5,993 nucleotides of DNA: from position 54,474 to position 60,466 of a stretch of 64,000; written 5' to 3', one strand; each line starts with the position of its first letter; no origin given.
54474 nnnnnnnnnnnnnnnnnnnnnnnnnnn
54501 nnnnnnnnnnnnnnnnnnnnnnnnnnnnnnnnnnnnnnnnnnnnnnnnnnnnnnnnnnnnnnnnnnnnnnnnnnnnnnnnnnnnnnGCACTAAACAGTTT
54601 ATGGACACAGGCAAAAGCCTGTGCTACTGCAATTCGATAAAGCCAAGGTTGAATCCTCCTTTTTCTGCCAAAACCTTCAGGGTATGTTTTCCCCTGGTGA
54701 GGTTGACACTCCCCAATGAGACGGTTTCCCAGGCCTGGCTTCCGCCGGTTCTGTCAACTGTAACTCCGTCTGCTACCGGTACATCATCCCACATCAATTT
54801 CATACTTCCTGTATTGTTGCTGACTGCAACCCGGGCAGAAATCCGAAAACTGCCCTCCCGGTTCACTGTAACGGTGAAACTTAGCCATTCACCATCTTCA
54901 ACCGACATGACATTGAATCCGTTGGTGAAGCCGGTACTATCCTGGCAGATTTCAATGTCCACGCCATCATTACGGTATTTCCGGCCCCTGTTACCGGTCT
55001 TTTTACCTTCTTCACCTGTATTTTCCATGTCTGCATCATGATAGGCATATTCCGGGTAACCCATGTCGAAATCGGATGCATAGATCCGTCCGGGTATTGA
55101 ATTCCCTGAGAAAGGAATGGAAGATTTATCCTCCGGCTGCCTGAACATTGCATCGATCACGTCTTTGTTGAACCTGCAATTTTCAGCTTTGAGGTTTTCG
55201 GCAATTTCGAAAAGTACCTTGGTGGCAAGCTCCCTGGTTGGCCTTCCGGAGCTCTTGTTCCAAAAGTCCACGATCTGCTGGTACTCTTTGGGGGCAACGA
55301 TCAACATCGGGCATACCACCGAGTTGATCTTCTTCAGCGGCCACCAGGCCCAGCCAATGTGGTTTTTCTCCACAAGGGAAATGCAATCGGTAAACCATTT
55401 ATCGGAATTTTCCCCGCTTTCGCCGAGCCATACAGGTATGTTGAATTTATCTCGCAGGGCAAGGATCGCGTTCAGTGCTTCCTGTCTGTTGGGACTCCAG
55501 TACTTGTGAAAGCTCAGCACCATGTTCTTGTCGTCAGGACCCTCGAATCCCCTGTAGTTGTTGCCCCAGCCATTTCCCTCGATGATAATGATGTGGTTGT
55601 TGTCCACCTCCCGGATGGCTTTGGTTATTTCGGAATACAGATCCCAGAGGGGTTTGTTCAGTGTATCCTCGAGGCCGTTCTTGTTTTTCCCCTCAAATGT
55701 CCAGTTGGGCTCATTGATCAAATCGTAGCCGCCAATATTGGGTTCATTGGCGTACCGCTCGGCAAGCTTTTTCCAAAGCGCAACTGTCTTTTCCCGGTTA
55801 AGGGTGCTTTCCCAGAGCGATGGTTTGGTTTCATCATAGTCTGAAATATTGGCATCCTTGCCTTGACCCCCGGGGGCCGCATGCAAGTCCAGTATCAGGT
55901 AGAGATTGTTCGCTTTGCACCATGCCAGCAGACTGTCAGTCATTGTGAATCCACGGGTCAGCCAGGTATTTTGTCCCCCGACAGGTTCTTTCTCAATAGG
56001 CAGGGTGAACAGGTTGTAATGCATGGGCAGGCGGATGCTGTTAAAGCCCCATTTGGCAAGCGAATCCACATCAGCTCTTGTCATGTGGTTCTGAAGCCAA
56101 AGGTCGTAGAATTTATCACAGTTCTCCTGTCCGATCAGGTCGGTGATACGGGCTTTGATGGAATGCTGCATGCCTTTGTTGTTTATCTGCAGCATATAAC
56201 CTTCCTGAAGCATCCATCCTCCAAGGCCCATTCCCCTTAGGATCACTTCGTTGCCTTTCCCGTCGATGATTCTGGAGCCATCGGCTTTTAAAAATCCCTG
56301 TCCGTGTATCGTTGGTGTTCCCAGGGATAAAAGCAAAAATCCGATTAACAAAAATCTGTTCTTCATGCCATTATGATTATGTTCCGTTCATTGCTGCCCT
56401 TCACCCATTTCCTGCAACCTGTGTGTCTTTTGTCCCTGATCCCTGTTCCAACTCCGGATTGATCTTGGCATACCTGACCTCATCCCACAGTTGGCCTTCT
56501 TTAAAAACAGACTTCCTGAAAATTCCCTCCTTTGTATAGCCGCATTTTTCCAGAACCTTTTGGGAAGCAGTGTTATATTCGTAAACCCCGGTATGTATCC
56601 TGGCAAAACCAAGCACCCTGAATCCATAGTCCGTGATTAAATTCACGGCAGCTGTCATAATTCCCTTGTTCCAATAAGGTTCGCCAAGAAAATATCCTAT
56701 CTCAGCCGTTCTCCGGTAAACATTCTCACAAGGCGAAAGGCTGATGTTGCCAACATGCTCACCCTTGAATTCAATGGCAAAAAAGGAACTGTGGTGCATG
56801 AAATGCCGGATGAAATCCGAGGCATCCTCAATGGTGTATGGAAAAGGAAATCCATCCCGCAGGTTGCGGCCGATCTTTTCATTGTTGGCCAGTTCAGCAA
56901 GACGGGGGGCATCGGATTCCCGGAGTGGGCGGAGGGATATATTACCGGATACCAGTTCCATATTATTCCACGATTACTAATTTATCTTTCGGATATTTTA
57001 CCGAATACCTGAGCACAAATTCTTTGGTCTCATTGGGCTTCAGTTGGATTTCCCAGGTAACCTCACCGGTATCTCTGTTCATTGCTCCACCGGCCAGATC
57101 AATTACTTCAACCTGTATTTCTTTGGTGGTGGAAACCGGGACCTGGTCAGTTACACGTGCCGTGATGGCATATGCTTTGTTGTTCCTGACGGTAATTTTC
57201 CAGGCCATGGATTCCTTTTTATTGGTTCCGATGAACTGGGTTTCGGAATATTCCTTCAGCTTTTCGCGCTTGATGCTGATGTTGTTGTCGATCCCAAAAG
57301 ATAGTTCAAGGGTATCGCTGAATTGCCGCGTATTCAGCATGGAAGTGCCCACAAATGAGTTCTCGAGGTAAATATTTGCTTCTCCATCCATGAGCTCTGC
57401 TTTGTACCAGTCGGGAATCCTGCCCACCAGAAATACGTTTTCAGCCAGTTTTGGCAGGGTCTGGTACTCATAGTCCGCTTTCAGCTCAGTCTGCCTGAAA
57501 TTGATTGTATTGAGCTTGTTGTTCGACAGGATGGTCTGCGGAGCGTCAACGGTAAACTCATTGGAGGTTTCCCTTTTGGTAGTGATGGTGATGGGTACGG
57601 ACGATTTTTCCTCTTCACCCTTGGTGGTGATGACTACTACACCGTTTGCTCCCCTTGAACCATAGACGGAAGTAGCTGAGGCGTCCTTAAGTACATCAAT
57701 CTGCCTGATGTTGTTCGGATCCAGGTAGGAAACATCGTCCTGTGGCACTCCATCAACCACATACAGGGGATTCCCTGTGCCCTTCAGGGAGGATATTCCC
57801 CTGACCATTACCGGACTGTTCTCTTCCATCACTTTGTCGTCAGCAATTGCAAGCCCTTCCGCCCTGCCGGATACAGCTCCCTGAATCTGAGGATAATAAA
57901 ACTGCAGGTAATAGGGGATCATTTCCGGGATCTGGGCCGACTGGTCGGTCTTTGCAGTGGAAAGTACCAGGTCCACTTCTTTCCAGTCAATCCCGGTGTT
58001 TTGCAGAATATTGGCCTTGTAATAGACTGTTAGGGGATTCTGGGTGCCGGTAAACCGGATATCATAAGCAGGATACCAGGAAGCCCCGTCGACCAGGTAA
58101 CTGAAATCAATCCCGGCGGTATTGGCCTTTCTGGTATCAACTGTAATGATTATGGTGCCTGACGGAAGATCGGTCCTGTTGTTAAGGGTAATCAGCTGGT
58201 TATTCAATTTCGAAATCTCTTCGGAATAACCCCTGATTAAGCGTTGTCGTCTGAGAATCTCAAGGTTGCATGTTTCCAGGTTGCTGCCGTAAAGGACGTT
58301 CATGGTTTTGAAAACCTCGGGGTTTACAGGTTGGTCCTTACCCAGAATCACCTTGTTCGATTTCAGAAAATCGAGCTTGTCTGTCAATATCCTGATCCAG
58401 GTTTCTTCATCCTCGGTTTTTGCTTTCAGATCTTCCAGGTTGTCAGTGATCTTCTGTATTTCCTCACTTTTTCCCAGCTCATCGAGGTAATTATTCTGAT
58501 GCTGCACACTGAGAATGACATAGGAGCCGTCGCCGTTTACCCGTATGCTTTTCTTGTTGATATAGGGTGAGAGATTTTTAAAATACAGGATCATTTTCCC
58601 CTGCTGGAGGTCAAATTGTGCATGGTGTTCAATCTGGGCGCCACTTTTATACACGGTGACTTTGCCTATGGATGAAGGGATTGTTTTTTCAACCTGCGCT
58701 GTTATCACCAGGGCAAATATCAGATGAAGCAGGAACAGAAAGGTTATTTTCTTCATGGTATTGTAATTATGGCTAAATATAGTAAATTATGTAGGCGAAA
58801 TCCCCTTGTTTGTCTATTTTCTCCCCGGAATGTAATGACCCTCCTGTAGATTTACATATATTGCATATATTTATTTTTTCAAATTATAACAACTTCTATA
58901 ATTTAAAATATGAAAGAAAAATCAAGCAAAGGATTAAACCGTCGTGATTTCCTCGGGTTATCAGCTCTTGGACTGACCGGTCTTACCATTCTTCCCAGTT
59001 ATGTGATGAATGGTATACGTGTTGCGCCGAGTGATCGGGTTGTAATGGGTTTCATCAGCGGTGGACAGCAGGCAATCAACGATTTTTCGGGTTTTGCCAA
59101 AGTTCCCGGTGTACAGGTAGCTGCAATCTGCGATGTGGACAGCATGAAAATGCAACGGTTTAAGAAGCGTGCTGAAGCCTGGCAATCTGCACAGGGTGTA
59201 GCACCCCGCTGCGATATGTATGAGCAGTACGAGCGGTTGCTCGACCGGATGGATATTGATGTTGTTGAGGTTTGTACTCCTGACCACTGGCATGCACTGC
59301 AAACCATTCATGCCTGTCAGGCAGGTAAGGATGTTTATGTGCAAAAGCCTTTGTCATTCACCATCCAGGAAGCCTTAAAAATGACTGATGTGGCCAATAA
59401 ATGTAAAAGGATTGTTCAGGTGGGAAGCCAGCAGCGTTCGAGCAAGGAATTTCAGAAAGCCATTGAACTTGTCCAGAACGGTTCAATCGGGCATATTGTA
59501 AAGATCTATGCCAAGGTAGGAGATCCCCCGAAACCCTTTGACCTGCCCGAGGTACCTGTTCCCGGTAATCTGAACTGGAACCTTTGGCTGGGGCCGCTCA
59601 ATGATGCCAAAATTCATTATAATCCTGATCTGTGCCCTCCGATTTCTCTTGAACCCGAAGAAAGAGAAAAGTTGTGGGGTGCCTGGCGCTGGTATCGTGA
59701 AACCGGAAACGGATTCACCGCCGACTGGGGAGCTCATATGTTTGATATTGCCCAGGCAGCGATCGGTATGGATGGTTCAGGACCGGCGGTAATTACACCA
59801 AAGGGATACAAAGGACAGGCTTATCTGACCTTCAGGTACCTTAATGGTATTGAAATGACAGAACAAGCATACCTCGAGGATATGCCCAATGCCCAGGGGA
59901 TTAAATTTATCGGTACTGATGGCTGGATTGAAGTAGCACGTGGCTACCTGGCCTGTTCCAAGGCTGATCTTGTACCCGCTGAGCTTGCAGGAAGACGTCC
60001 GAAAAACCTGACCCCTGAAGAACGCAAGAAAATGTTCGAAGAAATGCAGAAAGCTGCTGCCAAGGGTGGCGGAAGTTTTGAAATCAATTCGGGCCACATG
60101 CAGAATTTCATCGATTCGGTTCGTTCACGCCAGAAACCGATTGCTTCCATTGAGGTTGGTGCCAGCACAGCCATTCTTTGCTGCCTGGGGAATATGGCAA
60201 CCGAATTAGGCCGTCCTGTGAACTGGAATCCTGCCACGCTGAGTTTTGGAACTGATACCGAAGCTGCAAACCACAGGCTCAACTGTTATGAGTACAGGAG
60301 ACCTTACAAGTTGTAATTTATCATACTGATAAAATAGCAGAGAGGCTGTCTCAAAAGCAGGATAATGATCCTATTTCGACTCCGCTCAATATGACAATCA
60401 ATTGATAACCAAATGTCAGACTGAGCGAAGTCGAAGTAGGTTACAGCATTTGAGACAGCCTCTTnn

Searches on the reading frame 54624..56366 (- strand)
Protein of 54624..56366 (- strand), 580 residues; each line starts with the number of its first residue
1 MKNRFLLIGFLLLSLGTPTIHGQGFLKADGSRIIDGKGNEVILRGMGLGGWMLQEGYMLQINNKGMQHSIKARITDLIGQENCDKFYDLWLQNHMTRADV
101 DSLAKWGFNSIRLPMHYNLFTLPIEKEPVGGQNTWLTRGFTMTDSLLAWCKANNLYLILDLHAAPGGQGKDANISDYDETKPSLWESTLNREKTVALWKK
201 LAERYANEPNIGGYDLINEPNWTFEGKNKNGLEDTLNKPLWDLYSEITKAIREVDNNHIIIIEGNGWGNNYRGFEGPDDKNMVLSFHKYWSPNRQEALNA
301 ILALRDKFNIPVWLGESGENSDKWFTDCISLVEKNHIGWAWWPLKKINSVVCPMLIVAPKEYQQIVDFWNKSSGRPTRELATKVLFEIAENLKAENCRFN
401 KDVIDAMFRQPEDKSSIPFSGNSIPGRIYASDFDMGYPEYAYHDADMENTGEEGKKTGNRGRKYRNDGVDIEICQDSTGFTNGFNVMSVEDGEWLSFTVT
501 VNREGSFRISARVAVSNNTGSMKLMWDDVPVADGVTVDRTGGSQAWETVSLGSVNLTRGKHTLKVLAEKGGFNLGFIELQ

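Call 9: search_protein_families(library=pfam, proteins=[window:54624-56366:-], max_evalue=0.001)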
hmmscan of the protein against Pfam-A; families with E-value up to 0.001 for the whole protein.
window:54624-56366:- (580 aa): 3 families
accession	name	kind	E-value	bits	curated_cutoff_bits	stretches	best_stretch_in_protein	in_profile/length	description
PF00150.24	Cellulase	-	1.7e-31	110.2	23.5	1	83-345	16-269/272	Cellulase (glycosyl hydrolase family 5)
PF03422.21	CBM_6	-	1.5e-15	58.1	28.9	1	466-575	8-119/125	Carbohydrate binding module (family 6)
PF18099.7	CBM_35_2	-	1e-13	51.7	23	1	466-577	2-110/112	Carbohydrate binding module (family 35)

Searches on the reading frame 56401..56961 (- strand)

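Call 9: search_protein_families(library=pfam, proteins=[window:56401-56961:-], max_evalue=0.001)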
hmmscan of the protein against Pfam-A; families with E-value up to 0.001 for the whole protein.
window:56401-56961:- (186 aa): 3 families
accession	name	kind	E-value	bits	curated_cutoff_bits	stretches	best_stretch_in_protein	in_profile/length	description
PF13302.13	Acetyltransf_3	-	1e-27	97.9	25.4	1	9-143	3-138/138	Acetyltransferase (GNAT) domain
PF00583.31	Acetyltransf_1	-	2.5e-14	54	20.7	1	34-142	8-116/116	Acetyltransferase (GNAT) family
PF13420.13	Acetyltransf_4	-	3.1e-11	44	24.3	1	10-162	1-154/155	Acetyltransferase (GNAT) domain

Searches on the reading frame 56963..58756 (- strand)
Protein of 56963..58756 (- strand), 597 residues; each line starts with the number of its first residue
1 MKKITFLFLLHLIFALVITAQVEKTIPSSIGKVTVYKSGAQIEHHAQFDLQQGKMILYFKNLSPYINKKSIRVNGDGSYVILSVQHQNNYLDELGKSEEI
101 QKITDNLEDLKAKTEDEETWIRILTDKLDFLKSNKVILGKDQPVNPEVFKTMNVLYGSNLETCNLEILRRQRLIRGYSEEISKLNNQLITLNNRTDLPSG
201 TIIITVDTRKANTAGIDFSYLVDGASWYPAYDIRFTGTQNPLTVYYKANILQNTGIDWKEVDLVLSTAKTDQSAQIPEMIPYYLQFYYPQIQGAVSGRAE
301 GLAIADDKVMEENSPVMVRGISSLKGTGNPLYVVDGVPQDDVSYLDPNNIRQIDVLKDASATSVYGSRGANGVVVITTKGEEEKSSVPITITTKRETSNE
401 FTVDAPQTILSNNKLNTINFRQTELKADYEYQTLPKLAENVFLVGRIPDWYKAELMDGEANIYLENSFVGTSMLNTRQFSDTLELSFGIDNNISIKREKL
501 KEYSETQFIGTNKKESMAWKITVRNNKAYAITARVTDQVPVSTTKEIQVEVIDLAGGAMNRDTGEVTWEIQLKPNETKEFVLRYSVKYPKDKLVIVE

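Call 9: search_protein_families(library=pfam, proteins=[window:56963-58756:-], max_evalue=0.001)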
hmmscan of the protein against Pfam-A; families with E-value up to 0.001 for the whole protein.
window:56963-58756:- (597 aa): 3 families
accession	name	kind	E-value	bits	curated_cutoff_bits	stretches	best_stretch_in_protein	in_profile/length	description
PF13598.12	DUF4139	-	2e-53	181.6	31.8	1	217-590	2-205/205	Domain of unknown function (DUF4139)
PF13600.11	DUF4140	-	9.2e-19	68.1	27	1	33-131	1-98/98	N-terminal domain of unknown function (DUF4140)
PF07715.20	Plug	-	6.2e-11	43.2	23.9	1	299-373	32-107/107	TonB-dependent Receptor Plug Domain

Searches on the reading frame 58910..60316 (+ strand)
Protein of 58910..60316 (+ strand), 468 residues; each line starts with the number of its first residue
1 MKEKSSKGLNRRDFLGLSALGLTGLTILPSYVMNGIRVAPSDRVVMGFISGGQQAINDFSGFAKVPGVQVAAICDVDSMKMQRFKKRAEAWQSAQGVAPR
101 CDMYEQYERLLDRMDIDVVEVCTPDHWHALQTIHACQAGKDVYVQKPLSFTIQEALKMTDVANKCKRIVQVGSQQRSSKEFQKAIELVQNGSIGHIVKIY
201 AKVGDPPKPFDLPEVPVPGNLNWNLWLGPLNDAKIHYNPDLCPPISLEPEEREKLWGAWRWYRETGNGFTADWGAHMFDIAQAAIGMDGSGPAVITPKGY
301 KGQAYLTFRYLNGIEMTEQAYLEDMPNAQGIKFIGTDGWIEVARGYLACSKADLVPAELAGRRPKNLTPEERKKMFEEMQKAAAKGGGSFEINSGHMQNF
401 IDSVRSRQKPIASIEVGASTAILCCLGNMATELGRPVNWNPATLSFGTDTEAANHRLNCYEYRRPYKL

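Call 10: search_protein_families(library=pfam, proteins=[window:58910-60316:+], max_evalue=0.001)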
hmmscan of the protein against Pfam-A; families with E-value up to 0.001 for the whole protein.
window:58910-60316:+ (468 aa): 3 families
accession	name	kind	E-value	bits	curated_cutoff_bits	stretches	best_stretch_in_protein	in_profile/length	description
PF01408.29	GFO_IDH_MocA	-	5.7e-16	59.7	24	1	52-172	12-119/120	Oxidoreductase family, NAD-binding Rossmann fold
PF19051.5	GFO_IDH_MocA_C2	-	2e-08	34.5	23.3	0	396-458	184-245/254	Oxidoreductase family, C-terminal alpha/beta domain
PF22725.1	GFO_IDH_MocA_C3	-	1.5e-07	31.9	27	1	257-341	33-124/124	GFO/IDH/MocA C-terminal domain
